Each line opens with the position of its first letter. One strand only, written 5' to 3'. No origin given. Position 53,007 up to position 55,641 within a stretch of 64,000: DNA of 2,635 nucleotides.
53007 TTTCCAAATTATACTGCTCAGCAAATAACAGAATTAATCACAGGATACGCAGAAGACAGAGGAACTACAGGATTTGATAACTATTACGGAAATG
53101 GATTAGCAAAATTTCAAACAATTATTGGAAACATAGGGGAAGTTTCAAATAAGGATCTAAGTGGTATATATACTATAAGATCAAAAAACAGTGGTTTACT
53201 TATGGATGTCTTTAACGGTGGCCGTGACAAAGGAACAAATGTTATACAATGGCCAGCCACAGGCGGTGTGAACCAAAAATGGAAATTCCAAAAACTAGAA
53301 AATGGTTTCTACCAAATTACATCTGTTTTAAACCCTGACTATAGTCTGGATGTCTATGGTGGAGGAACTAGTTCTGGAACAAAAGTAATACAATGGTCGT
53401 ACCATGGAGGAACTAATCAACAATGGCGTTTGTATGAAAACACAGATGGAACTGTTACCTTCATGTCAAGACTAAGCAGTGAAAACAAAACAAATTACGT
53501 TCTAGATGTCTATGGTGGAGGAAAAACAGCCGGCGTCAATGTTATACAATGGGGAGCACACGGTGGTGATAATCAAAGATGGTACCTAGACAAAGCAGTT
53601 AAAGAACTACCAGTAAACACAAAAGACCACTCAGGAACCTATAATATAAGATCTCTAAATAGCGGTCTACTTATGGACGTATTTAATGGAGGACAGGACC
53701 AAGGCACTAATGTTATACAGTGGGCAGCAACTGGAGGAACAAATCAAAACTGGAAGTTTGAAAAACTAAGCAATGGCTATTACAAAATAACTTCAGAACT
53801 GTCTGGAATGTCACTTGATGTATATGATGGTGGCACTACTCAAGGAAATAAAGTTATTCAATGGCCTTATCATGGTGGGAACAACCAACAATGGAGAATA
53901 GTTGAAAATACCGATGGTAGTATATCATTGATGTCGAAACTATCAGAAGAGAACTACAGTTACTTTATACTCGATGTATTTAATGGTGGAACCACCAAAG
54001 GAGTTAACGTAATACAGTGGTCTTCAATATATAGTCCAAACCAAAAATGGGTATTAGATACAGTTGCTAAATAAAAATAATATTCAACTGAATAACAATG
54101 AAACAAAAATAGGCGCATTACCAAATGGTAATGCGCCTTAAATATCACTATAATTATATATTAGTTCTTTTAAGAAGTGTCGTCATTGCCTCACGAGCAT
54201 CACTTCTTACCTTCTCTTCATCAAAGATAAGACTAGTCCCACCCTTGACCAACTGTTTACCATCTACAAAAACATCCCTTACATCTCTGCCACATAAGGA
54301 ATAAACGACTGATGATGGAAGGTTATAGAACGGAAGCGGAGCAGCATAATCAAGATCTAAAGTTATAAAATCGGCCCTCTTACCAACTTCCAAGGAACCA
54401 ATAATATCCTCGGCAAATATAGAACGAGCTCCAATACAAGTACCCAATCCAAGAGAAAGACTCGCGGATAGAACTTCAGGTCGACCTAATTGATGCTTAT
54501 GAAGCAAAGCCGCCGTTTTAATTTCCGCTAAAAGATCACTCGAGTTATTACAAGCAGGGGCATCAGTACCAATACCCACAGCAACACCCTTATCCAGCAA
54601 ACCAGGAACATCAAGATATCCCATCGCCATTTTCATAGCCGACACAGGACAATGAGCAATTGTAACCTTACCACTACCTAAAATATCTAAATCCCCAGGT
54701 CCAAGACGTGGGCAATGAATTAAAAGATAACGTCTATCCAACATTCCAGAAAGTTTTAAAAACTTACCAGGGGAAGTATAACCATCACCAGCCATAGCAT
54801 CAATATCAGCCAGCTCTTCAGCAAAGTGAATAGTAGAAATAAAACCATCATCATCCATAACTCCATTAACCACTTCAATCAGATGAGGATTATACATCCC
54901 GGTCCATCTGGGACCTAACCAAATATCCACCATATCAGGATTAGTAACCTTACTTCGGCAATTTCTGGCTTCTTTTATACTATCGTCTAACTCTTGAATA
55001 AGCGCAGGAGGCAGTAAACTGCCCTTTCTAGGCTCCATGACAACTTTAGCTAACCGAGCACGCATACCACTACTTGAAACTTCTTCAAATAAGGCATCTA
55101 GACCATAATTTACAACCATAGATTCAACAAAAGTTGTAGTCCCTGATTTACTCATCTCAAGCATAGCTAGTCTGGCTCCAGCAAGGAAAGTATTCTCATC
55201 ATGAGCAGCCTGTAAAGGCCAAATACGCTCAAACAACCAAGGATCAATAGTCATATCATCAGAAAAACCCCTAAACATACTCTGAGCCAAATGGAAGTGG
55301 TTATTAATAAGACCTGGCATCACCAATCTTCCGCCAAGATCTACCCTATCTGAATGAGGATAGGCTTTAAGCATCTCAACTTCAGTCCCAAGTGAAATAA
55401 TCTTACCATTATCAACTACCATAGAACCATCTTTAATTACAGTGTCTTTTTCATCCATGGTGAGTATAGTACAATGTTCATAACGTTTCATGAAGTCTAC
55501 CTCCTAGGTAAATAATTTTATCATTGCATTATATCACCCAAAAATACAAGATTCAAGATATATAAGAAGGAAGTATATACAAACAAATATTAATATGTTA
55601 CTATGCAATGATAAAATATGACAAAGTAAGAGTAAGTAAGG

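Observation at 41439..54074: Expanded family of secreted proteins sharing a tandem ricin-B (QxW) tail on unrelated heads (12 trefoils in 64 kb)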

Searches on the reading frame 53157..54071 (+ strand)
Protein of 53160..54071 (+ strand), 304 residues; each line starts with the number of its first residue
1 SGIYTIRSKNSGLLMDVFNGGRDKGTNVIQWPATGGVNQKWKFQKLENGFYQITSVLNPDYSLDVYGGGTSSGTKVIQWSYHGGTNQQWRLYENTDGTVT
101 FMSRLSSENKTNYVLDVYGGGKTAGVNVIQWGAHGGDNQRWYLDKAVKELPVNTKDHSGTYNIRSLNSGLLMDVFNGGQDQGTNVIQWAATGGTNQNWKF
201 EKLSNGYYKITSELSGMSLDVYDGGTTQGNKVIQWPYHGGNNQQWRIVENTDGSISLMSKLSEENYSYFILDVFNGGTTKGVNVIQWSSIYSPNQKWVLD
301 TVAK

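Call 17: search_solved_structures(query=window:53160-54071:+, max_evalue=0.001, show_alignments=2)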
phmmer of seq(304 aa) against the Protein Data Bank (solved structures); distinct sequences matched with E-value up to 0.001: 37.
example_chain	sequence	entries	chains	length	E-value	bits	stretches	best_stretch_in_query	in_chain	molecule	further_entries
3pg0_A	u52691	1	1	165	9e-33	117.2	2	159-249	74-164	ThreeFoil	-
3vsf_A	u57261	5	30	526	2e-21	79.9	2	168-248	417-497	Ricin B lectin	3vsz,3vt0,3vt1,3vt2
9s11_A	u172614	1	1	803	9.3e-19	71.2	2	3-145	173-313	Ricin B lectin domain-containing protein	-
3a21_A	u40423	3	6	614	1.9e-13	53.7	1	6-142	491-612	Putative secreted alpha-galactosidase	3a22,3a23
3wmy_A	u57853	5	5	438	2e-12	50.3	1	5-141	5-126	Extracellular exo-alpha-L-arabinofuranosidase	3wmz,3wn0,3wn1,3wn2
2vsa_A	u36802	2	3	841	4.5e-11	45.9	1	4-299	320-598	MOSQUITOCIDAL TOXIN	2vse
1knl_A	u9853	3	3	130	1.3e-10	44.4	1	67-141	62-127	ENDO-1,4-BETA-XYLANASE A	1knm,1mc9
1isv_A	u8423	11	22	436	5.2e-08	35.8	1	5-141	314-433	endo-1,4-beta-D-xylanase | ENDO-1,4-BETA-XYLANASE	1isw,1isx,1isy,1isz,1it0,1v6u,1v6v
2d1z_A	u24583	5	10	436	5.3e-08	35.8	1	5-141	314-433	ENDO-1,4-BETA-D-XYLANASE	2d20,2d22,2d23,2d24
5gqd_A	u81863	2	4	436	5.3e-08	35.8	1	5-141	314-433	Beta-xylanase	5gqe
5mu9_A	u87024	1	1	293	9.8e-07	31.7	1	158-247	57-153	Agglutinin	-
6tsn_AAA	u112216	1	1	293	9.9e-07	31.6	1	158-247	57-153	Agglutinin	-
6tsm_AAA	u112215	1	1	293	1.2e-06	31.4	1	158-247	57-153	Agglutinin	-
6yh0_AAA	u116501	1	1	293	1.2e-06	31.4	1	158-247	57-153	Agglutinin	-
2iho_A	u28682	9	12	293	1.2e-06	31.4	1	158-247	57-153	Lectin | Agglutinin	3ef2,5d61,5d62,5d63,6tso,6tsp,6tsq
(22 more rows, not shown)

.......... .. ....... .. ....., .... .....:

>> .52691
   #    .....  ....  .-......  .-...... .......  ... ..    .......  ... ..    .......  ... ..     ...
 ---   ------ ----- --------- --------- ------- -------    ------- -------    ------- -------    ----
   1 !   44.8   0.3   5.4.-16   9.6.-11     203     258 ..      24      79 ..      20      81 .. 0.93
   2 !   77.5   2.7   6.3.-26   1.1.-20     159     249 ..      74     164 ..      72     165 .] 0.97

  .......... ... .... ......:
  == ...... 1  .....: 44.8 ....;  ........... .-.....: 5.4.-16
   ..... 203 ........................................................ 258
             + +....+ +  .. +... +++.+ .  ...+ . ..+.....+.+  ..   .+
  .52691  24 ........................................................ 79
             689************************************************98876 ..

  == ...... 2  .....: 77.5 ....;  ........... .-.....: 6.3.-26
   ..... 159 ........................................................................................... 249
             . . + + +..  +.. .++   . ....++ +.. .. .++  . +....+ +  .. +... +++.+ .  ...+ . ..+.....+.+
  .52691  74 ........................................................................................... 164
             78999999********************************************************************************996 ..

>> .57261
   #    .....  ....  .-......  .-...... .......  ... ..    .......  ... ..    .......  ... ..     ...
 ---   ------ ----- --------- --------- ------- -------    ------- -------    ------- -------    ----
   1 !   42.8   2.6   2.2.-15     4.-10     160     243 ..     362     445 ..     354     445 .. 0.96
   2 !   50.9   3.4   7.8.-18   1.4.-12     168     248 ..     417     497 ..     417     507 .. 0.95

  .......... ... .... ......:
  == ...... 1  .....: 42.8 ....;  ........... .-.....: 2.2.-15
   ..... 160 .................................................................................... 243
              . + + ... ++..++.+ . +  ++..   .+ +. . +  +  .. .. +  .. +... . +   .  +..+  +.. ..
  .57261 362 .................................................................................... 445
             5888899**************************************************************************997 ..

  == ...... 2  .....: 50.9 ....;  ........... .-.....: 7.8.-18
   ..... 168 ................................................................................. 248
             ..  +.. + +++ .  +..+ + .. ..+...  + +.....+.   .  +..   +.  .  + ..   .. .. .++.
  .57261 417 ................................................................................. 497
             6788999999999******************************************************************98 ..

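Call 23: find_related_loci(query=A1, collection=genome_contigs, flank=4000)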
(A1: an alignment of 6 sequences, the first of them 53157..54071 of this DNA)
Query A1 (305 aa) in genome_contigs; peptide patterns used: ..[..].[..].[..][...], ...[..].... (x = any residue, [..] = any of these).
149 stretches matched a pattern; 36 encode a relative of the query (tblastn E <= 1e-3); 36 distinct loci.
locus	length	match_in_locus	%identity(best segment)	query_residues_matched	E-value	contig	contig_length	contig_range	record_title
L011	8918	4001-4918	84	1-305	7e-174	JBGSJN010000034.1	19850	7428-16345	MAG: Bacillota bacterium isolate JTS-AC158 k141_2971571, whole genome shotgun sequence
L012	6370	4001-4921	63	1-301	1e-119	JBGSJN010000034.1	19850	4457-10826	MAG: Bacillota bacterium isolate JTS-AC158 k141_2971571, whole genome shotgun sequence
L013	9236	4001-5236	46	2-305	3e-92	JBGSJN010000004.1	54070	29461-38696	MAG: Bacillota bacterium isolate JTS-AC158 k141_2290870, whole genome shotgun sequence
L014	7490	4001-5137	39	2-303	5e-70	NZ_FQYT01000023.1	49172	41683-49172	Parasporobacterium paucivorans DSM 15970, whole genome shotgun sequence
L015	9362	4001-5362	39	2-303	2e-65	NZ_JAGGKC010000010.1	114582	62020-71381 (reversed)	Youngiibacter multivorans strain DSM 6139 Ga0454107_10, whole genome shotgun sequence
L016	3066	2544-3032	59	2-303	4e-62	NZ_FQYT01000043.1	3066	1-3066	Parasporobacterium paucivorans DSM 15970, whole genome shotgun sequence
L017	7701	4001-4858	34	6-300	2e-50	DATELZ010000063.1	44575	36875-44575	MAG TPA_asm: Pyrinomonadaceae bacterium isolate SMAG_U8929 k141_890740, whole genome shotgun sequence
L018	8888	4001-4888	36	2-303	2e-47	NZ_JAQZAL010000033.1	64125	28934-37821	Actinomycetospora lutea strain TBRC 2215 NODE_33_length_64125_cov_233.239004, whole genome shotgun sequence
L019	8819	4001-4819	33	1-303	2e-39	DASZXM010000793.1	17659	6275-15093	MAG TPA_asm: Pseudonocardiaceae bacterium isolate SMAG_U6183 k141_894712, whole genome shotgun sequence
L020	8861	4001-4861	34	3-300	3e-37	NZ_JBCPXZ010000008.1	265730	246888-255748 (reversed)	Flavobacterium sp. D4 NODE_8_length_265730_cov_113.093901, whole genome shotgun sequence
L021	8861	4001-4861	34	3-303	1e-37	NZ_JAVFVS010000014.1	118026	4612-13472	Flavobacterium sp. LHD-80 LHD.80_ctg014, whole genome shotgun sequence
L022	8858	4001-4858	32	1-304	4e-37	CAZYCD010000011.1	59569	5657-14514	MAG TPA_asm: uncultured Micromonosporaceae bacterium isolate SRP272529_co2_304 genome assembly, contig: NODE_663_length_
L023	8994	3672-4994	31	2-304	6e-36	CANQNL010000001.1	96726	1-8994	MAG: uncultured Bacilli bacterium isolate Lapin-012__bin34 genome assembly, contig: Lapin-012__NODE_418_length_96726_cov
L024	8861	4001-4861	33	3-301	1e-35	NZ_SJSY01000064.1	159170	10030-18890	Flavobacterium zhairuonense strain A5.7 contig27, whole genome shotgun sequence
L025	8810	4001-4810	33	1-303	5e-35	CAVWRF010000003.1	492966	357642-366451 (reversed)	MAG: Candidatus Melainabacteria bacterium isolate MFD01213.bin.2.175 genome assembly, contig: contig_1466, whole genome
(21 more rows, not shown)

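Call 36: search_protein_families(library=pfam, proteins=[L011:556-2445:+, L011:2822-4921:+, L014:3011-5146:+, L014:5157-6461:+, L015:1805-5356:+, L015:5543-9361:+], max_evalue=0.0001)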
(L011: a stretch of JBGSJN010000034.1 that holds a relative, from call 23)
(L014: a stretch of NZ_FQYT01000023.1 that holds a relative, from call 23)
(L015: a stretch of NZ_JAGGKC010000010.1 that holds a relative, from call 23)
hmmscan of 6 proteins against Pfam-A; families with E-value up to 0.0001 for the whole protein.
L011:556-2445:+ (629 aa): 3 families
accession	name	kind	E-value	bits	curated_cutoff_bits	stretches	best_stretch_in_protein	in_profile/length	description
PF14200.12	RicinB_lectin_2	-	2.3e-61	204.9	25.6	4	352-445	1-89/89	Ricin-type beta-trefoil lectin domain-like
PF13529.12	Peptidase_C39_2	-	1.2e-31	110.7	24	1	471-602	1-143/143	Peptidase_C39 like family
PF00652.28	Ricin_B_lectin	-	4.4e-31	108.1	29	2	323-455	7-126/126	Ricin-type beta-trefoil lectin domain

L011:2822-4921:+ (699 aa): 3 families
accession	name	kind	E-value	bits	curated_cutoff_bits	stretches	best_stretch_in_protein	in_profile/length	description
PF14200.12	RicinB_lectin_2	-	1.3e-67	225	25.6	4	590-682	2-89/89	Ricin-type beta-trefoil lectin domain-like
PF00082.27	Peptidase_S8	-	7.7e-51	173.5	21.8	1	124-376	3-288/288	Subtilase family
PF00652.28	Ricin_B_lectin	-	1.6e-30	106.3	29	2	399-536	3-126/126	Ricin-type beta-trefoil lectin domain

L014:3011-5146:+ (711 aa): 5 families
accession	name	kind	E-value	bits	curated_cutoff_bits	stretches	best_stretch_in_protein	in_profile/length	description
PF14200.12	RicinB_lectin_2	-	4.5e-55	184.7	25.6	6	343-422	11-89/89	Ricin-type beta-trefoil lectin domain-like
PF00652.28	Ricin_B_lectin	-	2.1e-27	96.3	29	2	347-484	3-126/126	Ricin-type beta-trefoil lectin domain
PF01183.26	Glyco_hydro_25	-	3.2e-23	83.4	27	1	67-247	1-180/180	Glycosyl hydrolases family 25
PF09479.16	Flg_new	-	5.8e-19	68.4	27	1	492-557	1-64/65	Listeria-Bacteroides repeat domain (List_Bact_rpt)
PF02368.24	Big_2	-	2.9e-08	34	22.8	1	288-325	29-66/79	Bacterial Ig-like domain (group 2)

L014:5157-6461:+ (434 aa): 3 families
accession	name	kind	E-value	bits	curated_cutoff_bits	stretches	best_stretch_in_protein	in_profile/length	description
PF00535.33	Glycos_transf_2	-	6.8e-36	124.2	23.3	1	13-136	1-126/168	Glycosyl transferase family 2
PF10111.15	Glyco_tranf_2_2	-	1.8e-15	57.7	27.3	1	13-227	1-219/276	Glycosyltransferase like family 2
PF13641.12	Glyco_tranf_2_3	-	1.3e-07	32.3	27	1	12-120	3-117/230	Glycosyltransferase like family 2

L015:1805-5356:+ (1183 aa): 8 families
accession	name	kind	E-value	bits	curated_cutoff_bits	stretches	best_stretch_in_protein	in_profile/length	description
PF14200.12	RicinB_lectin_2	-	7.7e-74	244.9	25.6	7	1074-1167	2-89/89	Ricin-type beta-trefoil lectin domain-like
PF02368.24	Big_2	-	2.3e-59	197.7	22.8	5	665-740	5-79/79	Bacterial Ig-like domain (group 2)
PF09479.16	Flg_new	-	2.3e-41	140.2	27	2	894-960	1-65/65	Listeria-Bacteroides repeat domain (List_Bact_rpt)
PF13306.12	LRR_5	-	4.5e-36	124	27.7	1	93-207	11-122/127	BspA type Leucine rich repeat region (6 copies)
PF00652.28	Ricin_B_lectin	-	1.1e-30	106.8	29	2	749-886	3-126/126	Ricin-type beta-trefoil lectin domain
PF22359.2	Big-like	-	2.2e-18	66.7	27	1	447-492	2-47/48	Bacterial Ig-like domain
PF20578.4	aBig_2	-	4.2e-06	26.9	27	0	604-654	28-80/89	Atrophied bacterial Ig domain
PF21461.3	HL_N-beta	-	2.6e-05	24.4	27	0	368-400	15-47/57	Hyaluronate lyase, N-terminal beta-sheet domain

L015:5543-9361:+ (1272 aa): 5 families
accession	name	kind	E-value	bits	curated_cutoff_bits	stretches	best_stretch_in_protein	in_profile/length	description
PF00082.27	Peptidase_S8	-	2.7e-52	178.3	21.8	1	190-636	1-274/288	Subtilase family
PF02225.27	PA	-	6e-20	71.6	23.9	1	432-517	3-95/95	PA domain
PF06280.18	fn3_5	-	2e-19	70.8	27.6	1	680-814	2-112/112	Fn3-like domain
PF19077.6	Big_13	-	7.9e-09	36.4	27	1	1123-1177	46-102/102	Bacterial Ig-like domain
PF09136.16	Glucodextran_B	-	2e-07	31.3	27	0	1241-1272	51-82/83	Glucodextranase, domain B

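Call 46: predict_structure(alignment_id=A1)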
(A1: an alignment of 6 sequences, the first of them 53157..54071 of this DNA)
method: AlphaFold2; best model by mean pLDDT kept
length: 305 residues; sequences in the alignment: 6
mean_pLDDT: 66.1   pTM: 0.54
mean pLDDT of the five models: 66.1, 58.4, 42.5, 38.0, 30.6
residues with pLDDT >= 90: 10; 70-90: 128; 50-70: 103; < 50: 64
segments of 3 or more residues with pLDDT < 50: 20-28, 69-75, 176-189, 224-232, 234-240, 275-285, 287-290
pLDDT, mean of each block of 10 residues (from residue 1): 82 72 44 59 87 80 67 52 77 90 84 71 57 66 75 72 76 52 42 65 86 71 45 45 74 80 59 42 43 67 67
secondary structure, 60 per line:
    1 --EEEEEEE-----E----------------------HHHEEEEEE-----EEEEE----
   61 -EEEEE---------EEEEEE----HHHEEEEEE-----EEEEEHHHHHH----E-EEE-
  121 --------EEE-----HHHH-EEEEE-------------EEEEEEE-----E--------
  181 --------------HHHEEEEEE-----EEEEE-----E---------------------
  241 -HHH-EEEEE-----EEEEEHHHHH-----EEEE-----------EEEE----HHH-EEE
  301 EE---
elements in order: E3-9 E41-46 E52-56 E62-66 E76-81 E89-94 E100-104 H105-110 E117-119 E129-131 H137-140 E142-146 E160-166 E198-203 E209-213 E246-250 E256-260 H261-265 E271-274 E286-289 E298-302

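Call 50: fold_search(model_id=the predicted structure, library=pdb)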
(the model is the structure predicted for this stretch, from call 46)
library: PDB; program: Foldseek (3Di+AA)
matches with E <= 10: 1118; with E <= 0.001: 392
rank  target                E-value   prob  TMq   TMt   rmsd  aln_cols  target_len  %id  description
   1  2vsa                  1.1e-15  1.00  0.40  0.20   9.3       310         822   21  Structure and mode of action of a mosquitocidal holotoxin (released 2008-07-08)
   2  2vse_B                4.7e-15  1.00  0.40  0.20   9.4       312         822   21  Structure and mode of action of a mosquitocidal holotoxin (released 2008-07-08)
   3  2vse_A                6.1e-15  1.00  0.40  0.20   9.4       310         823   21  Structure and mode of action of a mosquitocidal holotoxin (released 2008-07-08)
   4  5b2h_A                6.6e-14  1.00  0.38  0.41  12.0       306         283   22  Crystal structure of HA33 from Clostridium botulinum serotype C strain Yoichi (released 2016-06-15)
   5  2e4m_A                7.0e-14  1.00  0.40  0.42  11.3       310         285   18  Crystal structure of hemagglutinin subcomponent complex (HA-33/HA-17) from Clostridium botulinum serotype D strain 494 (released 2007-06-19)
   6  3ah1_B                7.7e-14  1.00  0.39  0.42  11.7       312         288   19  HA1 subcomponent of botulinum type C progenitor toxin complexed with N-acetylneuramic acid (released 2010-04-28)
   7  9s11                  1.6e-13  1.00  0.38  0.17  15.4       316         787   23  Lectin/toxin 2 from Coprinopsis cinerea (released 2026-03-18)
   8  4ouj_A                2.1e-13  1.00  0.39  0.42  14.4       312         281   18  Crystal structure of HA33B-Lac (released 2014-06-04)
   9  3ah4_B                2.7e-13  1.00  0.39  0.41  11.8       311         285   19  HA1 subcomponent of botulinum type C progenitor toxin complexed with galactose (released 2010-04-28)
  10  1qxm_A                3.4e-13  1.00  0.39  0.42  11.8       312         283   18  Crystal structure of a hemagglutinin component (HA1) from type C Clostridium botulinum (released 2004-01-20)
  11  3win_A                1.0e-12  1.00  0.38  0.41  15.3       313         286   16  Clostridium botulinum Hemagglutinin (released 2013-11-06)
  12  3aj6_B                1.1e-12  1.00  0.39  0.42  11.6       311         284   19  HA1 (HA33) mutant F179I of botulinum type C progenitor toxin complexed with N-acetylgalactosamine, bound at site II (released 2011-06-01)
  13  3aj6_A                1.6e-12  1.00  0.40  0.43  11.8       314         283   18  HA1 (HA33) mutant F179I of botulinum type C progenitor toxin complexed with N-acetylgalactosamine, bound at site II (released 2011-06-01)
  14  9qcm_L                2.0e-12  1.00  0.38  0.42  14.7       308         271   17  Botulinum neurotoxin type B1, 14-subunit, Large Progenitor Toxin Complex (L-PTC) (released 2025-09-10)
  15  5bqu_B                3.5e-12  1.00  0.38  0.42  15.5       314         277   16  Crystal structure of HA17-HA33-Lactulose (released 2015-10-14)
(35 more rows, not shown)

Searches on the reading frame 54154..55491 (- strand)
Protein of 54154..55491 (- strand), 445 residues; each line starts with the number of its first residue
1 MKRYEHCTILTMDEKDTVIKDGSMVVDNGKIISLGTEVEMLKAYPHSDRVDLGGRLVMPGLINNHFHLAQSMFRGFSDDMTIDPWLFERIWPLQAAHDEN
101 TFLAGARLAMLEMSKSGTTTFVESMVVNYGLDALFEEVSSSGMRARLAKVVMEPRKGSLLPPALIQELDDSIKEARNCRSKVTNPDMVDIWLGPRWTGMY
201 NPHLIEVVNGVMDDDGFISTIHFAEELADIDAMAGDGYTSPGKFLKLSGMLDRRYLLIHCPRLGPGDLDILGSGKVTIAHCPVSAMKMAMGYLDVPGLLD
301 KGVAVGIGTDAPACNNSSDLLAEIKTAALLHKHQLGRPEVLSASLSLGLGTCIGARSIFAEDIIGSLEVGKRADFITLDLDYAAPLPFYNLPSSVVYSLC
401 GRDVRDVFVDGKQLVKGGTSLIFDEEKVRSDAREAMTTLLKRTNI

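Call 25: search_protein_families(library=pfam, proteins=[window:54154-55491:-], max_evalue=0.001)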
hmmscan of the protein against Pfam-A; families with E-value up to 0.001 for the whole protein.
window:54154-55491:- (445 aa): 2 families
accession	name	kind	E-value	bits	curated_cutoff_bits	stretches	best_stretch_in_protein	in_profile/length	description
PF01979.26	Amidohydro_1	-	2.2e-44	152.6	25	1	56-413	1-344/345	Amidohydrolase family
PF07969.17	Amidohydro_3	-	1.8e-15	57.9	29.7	2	248-383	302-449/472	Amidohydrolase family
